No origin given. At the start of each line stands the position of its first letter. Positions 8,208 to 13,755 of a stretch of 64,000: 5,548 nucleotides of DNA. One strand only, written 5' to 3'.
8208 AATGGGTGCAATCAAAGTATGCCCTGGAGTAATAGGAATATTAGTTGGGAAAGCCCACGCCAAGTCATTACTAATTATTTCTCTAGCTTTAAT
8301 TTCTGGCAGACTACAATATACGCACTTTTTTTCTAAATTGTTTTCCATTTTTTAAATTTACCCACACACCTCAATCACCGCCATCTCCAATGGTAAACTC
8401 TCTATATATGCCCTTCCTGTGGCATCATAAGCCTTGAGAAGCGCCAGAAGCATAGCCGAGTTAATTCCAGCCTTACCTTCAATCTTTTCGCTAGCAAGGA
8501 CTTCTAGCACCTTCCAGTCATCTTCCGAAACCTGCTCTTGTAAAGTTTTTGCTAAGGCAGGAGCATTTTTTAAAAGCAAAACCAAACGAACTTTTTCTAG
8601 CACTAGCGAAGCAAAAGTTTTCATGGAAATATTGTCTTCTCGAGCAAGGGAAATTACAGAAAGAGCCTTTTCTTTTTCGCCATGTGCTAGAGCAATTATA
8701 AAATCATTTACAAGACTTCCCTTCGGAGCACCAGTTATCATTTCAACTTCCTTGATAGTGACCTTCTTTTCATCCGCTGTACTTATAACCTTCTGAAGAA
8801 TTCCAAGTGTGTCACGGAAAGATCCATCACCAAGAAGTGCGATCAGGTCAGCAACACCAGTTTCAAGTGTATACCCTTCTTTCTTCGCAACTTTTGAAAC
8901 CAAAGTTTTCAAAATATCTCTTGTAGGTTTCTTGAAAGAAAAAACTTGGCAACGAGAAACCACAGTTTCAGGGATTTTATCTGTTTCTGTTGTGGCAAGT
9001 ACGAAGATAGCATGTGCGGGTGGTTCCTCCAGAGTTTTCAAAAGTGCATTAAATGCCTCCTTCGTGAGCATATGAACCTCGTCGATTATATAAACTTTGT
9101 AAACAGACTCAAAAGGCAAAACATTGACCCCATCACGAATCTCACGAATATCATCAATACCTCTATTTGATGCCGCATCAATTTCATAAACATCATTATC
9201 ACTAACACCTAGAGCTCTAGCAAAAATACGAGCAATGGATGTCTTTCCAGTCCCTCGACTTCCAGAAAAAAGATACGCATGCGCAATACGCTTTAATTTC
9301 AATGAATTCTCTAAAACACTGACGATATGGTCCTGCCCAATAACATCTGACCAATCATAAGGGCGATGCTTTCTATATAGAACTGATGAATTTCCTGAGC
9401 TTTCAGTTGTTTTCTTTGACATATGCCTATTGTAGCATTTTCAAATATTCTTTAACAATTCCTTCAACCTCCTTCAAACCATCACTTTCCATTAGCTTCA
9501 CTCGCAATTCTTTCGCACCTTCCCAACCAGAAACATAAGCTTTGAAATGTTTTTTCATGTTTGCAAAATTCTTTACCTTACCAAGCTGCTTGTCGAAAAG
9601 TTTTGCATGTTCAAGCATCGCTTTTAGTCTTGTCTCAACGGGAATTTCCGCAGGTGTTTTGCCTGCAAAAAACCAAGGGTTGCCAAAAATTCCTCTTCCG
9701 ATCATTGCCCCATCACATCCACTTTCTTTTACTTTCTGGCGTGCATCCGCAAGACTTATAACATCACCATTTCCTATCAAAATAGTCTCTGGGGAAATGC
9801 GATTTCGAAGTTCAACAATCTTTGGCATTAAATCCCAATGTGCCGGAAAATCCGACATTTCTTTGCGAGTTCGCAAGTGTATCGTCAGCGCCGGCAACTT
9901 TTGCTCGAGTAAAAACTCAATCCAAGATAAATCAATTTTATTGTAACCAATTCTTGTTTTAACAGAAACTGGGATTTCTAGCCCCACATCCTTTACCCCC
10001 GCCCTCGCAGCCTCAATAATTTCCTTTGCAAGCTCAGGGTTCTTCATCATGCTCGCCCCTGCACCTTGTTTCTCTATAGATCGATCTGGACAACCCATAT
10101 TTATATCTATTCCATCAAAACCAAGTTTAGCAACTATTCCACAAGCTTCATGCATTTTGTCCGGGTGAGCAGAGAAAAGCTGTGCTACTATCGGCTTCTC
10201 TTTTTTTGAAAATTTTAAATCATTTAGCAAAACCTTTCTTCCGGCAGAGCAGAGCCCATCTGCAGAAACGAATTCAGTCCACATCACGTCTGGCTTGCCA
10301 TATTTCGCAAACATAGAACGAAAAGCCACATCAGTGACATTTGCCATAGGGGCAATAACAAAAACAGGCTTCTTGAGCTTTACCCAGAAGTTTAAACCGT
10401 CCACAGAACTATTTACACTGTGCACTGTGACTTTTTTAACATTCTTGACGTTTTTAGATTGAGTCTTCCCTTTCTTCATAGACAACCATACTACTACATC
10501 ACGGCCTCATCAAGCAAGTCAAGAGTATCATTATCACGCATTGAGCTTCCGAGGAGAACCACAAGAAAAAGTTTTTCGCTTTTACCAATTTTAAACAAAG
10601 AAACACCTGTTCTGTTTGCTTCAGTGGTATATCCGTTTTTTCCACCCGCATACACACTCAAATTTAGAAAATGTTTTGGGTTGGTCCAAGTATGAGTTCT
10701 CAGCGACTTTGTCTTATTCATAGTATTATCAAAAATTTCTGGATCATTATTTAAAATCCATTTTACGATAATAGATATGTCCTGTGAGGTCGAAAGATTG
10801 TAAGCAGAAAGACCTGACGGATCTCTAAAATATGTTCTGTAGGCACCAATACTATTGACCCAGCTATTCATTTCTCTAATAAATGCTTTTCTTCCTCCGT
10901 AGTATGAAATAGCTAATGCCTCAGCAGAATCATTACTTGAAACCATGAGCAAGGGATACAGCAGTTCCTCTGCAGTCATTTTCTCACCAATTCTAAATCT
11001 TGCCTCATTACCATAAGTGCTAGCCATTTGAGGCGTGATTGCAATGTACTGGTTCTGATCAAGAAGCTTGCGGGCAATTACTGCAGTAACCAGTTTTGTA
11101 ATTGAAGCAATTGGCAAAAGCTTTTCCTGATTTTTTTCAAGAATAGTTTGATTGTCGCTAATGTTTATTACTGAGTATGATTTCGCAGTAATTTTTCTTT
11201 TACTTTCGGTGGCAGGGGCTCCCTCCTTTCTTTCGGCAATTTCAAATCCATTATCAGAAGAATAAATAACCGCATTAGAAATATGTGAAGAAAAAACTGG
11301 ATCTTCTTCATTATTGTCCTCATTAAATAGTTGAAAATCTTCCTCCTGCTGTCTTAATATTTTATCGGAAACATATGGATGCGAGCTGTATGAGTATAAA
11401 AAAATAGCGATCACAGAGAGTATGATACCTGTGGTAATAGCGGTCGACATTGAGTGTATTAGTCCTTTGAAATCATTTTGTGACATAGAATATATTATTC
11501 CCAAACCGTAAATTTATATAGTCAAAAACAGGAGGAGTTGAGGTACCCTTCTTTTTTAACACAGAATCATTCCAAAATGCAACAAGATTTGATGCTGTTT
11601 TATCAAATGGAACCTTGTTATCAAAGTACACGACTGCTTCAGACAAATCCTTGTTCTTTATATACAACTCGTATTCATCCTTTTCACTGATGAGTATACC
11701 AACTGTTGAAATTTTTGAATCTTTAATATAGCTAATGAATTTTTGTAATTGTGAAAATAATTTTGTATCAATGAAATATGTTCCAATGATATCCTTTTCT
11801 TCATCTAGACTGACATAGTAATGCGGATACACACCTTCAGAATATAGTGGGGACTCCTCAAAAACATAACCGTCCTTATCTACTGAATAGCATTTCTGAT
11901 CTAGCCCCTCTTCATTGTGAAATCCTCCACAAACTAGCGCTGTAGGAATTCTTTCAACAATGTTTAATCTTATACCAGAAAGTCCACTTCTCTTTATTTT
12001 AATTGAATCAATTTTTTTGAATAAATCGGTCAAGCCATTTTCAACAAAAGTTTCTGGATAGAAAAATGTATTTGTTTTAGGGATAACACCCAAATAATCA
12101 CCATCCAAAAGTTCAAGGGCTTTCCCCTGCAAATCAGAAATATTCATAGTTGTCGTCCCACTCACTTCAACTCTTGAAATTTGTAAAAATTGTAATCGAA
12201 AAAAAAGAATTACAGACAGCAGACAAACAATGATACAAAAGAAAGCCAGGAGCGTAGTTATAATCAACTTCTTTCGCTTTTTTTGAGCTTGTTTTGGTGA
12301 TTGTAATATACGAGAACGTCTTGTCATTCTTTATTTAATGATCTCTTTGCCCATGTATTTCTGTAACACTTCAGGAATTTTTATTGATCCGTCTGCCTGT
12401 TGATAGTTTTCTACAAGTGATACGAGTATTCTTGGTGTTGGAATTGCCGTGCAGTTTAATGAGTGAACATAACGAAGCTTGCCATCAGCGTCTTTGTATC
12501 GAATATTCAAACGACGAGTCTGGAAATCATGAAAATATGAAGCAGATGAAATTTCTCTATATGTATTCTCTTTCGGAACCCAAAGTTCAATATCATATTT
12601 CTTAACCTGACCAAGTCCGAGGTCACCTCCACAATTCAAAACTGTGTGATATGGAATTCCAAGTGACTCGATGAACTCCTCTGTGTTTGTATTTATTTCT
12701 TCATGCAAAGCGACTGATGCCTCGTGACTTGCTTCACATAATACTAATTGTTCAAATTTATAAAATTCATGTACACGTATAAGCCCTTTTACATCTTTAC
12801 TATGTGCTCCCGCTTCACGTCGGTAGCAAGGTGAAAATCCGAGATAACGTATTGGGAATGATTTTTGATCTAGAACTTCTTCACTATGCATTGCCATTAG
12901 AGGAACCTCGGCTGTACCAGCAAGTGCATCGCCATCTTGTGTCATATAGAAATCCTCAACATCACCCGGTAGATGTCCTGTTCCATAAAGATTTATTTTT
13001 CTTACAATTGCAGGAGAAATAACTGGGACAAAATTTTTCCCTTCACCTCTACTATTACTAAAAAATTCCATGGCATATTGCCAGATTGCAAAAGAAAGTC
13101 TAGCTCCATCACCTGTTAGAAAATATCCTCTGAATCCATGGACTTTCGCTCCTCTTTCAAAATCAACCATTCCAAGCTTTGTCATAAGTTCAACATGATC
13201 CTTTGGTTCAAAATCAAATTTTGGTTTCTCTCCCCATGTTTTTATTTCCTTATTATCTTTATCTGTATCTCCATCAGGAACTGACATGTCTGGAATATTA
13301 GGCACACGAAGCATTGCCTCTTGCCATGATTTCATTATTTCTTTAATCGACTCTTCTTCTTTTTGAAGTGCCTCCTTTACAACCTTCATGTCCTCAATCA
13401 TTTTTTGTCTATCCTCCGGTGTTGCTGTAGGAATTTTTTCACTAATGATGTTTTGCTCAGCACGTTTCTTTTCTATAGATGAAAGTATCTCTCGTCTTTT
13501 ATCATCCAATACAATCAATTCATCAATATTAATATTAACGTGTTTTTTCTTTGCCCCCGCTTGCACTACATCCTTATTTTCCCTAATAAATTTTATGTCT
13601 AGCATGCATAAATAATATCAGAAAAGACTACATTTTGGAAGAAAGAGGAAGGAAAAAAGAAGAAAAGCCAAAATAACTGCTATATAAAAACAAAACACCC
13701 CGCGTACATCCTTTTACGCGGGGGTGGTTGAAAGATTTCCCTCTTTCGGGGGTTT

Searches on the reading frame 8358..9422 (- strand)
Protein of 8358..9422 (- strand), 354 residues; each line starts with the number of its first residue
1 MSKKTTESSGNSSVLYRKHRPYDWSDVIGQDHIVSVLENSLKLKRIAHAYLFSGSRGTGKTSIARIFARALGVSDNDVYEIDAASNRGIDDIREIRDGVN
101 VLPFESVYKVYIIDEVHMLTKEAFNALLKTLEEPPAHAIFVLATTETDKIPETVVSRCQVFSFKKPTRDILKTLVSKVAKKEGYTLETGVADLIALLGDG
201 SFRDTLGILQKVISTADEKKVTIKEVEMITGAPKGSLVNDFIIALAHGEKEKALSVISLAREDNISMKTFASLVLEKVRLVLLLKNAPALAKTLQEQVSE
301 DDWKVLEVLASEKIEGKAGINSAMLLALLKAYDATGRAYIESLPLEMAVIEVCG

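Call 26: search_protein_families(library=pfam, proteins=[window:8358-9422:-], max_evalue=0.0001)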
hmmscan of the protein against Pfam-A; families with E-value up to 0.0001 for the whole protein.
window:8358-9422:- (354 aa): 6 families
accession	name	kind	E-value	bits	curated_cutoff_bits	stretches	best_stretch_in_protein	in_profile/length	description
PF13177.12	DNA_pol3_delta2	-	8.3e-35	120.6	27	2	86-166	80-160/161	DNA polymerase III, delta subunit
PF00004.35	AAA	-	1.5e-13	51.8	21.2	1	51-161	2-126/131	ATPase family associated with various cellular activities (AAA)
PF06068.19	TIP49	-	8.9e-07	28.8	23.8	0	107-145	274-311/347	TIP49 P-loop domain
PF05496.18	RuvB_N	-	3.1e-06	27.5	27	1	20-133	2-110/159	Holliday junction DNA helicase RuvB P-loop domain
PF13401.12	AAA_22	-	5.9e-06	27.1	27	0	109-139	86-117/130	AAA domain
PF07728.20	AAA_5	-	3.3e-05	24.4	22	0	51-133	3-92/139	AAA domain (dynein-related subfamily)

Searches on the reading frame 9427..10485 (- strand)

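Call 26: search_protein_families(library=pfam, proteins=[window:9427-10485:-], max_evalue=0.0001)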
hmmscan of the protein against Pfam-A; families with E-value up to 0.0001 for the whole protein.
window:9427-10485:- (352 aa): 1 family
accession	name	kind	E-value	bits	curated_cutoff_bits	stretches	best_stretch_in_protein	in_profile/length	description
PF01207.24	Dus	-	1.2e-62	212.3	20.4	1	44-341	2-299/311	Dihydrouridine synthase (Dus)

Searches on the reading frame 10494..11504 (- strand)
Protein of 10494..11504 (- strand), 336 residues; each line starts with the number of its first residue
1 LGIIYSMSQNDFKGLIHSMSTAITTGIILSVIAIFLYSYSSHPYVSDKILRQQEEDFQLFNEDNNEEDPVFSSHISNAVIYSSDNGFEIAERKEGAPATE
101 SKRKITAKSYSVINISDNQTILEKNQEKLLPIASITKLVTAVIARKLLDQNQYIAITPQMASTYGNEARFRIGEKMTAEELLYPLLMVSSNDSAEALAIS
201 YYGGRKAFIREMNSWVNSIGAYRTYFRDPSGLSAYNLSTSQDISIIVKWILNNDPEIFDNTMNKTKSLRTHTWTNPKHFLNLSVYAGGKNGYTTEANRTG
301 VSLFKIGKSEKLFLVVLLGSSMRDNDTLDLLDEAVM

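Call 26: search_protein_families(library=pfam, proteins=[window:10494-11504:-], max_evalue=0.0001)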
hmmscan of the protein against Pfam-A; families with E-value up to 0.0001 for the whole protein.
window:10494-11504:- (336 aa): 3 families
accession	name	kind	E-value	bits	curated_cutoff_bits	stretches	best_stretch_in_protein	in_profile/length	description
PF00768.25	Peptidase_S11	-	1.4e-33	116.8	27.6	1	99-317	4-235/239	D-alanyl-D-alanine carboxypeptidase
PF02113.21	Peptidase_S13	-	7.3e-05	22.1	22.8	0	111-155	22-66/444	D-Ala-D-Ala carboxypeptidase 3 (S13) family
PF13354.11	Beta-lactamase2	-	8.6e-05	22.4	22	0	111-244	3-140/214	Beta-lactamase enzyme family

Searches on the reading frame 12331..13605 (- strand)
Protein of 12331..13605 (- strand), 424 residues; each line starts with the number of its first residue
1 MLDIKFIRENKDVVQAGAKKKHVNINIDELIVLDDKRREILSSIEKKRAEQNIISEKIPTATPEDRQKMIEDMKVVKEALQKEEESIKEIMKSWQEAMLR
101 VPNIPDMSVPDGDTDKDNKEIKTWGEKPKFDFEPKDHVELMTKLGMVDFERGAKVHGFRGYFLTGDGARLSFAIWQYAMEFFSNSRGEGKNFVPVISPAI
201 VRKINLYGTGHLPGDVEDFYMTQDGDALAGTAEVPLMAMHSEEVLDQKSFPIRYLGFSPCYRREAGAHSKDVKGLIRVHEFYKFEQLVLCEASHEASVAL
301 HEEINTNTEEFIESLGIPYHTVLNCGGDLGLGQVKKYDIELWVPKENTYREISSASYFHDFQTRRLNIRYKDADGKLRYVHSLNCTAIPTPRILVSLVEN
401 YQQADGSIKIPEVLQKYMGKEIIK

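Call 26: search_protein_families(library=pfam, proteins=[window:12331-13605:-], max_evalue=0.0001)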
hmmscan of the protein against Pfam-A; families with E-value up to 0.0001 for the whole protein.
window:12331-13605:- (424 aa): 2 families
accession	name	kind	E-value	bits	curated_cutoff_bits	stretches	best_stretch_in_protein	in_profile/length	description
PF00587.30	tRNA-synt_2b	-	1.6e-32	113.5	29.3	1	227-401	12-179/179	tRNA synthetase class II core domain (G, H, P, S and T)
PF02403.27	Seryl_tRNA_N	-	2.9e-20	72.9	28.2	1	1-105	1-108/108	Seryl-tRNA synthetase N-terminal domain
